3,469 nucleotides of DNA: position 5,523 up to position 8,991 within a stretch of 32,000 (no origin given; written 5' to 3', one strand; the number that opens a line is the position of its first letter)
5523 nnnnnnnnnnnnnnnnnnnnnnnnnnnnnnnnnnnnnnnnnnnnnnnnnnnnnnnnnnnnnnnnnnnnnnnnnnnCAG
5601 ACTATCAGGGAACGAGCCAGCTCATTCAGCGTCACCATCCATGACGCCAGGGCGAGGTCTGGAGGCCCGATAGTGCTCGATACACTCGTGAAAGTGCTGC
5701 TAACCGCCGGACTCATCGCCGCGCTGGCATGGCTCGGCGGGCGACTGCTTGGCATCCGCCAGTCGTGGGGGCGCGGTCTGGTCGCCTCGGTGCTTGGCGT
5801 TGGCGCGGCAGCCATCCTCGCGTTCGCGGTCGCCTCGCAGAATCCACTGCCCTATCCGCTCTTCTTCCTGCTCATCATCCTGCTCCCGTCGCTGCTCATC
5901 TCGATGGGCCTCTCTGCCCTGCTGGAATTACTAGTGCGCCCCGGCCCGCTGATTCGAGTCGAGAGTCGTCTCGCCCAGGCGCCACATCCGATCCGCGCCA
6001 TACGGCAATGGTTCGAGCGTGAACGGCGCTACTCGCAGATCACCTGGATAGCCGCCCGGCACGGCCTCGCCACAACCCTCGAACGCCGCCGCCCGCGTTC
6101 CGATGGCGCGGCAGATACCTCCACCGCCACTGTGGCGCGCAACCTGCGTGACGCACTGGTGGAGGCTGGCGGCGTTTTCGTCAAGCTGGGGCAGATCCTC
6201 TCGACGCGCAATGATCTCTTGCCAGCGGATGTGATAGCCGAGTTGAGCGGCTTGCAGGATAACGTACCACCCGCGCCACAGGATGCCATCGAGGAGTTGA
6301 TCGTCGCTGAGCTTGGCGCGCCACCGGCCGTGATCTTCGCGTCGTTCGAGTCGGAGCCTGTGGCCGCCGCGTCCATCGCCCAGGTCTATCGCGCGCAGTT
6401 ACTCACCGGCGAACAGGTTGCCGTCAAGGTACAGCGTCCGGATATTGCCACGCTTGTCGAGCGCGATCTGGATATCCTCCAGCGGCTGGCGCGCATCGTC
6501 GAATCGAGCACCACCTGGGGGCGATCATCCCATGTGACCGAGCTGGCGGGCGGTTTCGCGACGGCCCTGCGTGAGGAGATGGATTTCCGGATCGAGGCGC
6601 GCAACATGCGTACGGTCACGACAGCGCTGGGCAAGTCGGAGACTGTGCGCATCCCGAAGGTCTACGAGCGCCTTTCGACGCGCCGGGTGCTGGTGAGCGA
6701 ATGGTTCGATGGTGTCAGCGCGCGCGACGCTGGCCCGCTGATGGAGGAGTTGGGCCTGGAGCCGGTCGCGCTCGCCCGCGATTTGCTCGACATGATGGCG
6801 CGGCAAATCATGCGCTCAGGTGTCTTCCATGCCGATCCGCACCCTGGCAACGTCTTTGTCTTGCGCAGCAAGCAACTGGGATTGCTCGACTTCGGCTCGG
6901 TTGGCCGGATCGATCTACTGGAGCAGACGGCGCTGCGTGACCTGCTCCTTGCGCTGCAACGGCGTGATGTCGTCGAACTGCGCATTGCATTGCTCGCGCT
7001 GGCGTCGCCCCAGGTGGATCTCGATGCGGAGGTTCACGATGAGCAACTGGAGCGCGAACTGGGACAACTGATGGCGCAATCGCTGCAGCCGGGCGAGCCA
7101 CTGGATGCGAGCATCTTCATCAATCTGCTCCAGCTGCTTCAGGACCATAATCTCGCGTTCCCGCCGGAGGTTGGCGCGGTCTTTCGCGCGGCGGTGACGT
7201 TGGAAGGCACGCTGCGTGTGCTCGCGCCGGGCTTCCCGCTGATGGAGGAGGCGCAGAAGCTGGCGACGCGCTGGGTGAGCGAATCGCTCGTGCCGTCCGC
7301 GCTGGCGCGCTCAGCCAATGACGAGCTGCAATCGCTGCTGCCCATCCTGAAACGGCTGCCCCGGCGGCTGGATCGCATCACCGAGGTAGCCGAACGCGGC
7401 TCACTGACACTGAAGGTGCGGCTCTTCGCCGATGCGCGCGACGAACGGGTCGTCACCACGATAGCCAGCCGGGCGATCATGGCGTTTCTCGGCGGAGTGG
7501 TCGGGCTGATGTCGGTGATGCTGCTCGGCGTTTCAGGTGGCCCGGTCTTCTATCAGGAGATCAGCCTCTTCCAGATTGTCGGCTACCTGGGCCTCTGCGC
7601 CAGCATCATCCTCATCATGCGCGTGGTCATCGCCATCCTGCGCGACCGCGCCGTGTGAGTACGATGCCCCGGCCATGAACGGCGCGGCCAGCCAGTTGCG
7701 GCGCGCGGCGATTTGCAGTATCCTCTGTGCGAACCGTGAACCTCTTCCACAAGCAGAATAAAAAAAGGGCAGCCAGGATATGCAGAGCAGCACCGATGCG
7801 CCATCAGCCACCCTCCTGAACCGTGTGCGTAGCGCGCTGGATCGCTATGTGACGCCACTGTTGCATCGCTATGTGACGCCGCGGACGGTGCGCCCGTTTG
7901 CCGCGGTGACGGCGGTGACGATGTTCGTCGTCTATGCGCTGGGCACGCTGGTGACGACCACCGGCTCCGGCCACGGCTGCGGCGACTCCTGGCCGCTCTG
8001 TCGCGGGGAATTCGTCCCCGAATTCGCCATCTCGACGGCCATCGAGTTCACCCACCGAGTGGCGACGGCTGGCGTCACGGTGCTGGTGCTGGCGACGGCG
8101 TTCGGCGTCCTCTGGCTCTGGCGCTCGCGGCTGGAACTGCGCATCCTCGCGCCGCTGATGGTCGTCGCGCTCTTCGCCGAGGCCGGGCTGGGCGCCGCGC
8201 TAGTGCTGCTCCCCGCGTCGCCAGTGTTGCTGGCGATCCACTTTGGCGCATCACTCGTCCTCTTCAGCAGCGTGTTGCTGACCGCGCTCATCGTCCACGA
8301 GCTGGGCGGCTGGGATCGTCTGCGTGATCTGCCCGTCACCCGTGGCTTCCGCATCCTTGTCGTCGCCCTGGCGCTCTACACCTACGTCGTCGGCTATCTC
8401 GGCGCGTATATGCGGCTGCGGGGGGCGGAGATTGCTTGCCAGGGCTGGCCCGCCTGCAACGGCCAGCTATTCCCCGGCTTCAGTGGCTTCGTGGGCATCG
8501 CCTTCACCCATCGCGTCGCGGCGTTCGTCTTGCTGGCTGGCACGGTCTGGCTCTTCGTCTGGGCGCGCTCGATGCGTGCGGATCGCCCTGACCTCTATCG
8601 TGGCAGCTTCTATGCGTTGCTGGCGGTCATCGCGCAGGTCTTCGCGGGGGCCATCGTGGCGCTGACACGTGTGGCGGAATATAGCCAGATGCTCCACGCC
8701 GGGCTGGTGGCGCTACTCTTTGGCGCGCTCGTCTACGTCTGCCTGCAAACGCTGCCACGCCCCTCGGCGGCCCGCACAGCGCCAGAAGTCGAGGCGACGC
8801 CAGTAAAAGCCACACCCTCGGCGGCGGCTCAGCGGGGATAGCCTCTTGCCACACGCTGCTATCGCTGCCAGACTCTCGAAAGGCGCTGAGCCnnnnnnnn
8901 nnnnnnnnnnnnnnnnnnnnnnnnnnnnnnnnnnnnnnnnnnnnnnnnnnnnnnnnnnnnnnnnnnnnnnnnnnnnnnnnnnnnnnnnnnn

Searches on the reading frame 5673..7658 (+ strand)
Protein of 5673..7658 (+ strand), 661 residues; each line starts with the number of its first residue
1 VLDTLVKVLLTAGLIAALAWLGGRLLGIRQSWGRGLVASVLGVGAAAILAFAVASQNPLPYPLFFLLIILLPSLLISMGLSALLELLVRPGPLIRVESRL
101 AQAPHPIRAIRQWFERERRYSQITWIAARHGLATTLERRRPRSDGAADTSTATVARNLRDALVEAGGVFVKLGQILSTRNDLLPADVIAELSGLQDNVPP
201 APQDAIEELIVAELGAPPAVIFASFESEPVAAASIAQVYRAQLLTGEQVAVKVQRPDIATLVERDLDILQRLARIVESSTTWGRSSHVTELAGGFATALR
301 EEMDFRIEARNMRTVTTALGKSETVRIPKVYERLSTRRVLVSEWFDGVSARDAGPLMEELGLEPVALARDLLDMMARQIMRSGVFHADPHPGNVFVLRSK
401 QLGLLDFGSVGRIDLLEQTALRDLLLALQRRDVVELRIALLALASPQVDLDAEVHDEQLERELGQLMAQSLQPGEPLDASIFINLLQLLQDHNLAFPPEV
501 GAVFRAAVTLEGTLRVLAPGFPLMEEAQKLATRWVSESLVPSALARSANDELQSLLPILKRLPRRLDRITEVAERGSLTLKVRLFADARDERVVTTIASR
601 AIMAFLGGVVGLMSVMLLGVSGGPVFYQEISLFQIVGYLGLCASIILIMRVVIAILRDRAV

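Call 46: search_protein_families(library=pfam, proteins=[window:5673-7658:+], max_evalue=0.001)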
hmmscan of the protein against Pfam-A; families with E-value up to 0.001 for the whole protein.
window:5673-7658:+ (661 aa): 2 families
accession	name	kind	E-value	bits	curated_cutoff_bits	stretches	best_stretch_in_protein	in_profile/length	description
PF03109.22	ABC1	-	4.6e-70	236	22.9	1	194-433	2-237/244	ABC1 atypical kinase-like domain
PF01636.29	APH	-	0.00011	22.5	23.2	1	365-416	148-203/239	Phosphotransferase enzyme family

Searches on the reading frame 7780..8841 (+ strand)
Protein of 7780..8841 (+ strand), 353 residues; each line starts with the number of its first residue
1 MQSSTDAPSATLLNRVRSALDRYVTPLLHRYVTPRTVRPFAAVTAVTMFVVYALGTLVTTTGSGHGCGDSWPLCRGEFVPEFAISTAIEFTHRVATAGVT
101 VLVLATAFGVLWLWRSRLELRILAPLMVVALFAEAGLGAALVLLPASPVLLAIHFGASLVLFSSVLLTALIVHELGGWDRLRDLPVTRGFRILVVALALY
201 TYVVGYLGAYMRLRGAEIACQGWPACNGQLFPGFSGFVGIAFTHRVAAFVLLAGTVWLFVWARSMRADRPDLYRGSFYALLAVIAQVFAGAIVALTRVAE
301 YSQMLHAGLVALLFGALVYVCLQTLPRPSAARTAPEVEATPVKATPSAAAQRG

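Call 46: search_protein_families(library=pfam, proteins=[window:7780-8841:+], max_evalue=0.001)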
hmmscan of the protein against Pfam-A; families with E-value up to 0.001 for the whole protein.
window:7780-8841:+ (353 aa): 1 family
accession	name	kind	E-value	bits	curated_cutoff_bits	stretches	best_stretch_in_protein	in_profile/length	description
PF02628.20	COX15-CtaA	-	1.1e-32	113.9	29.9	2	81-318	70-322/322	Cytochrome oxidase assembly protein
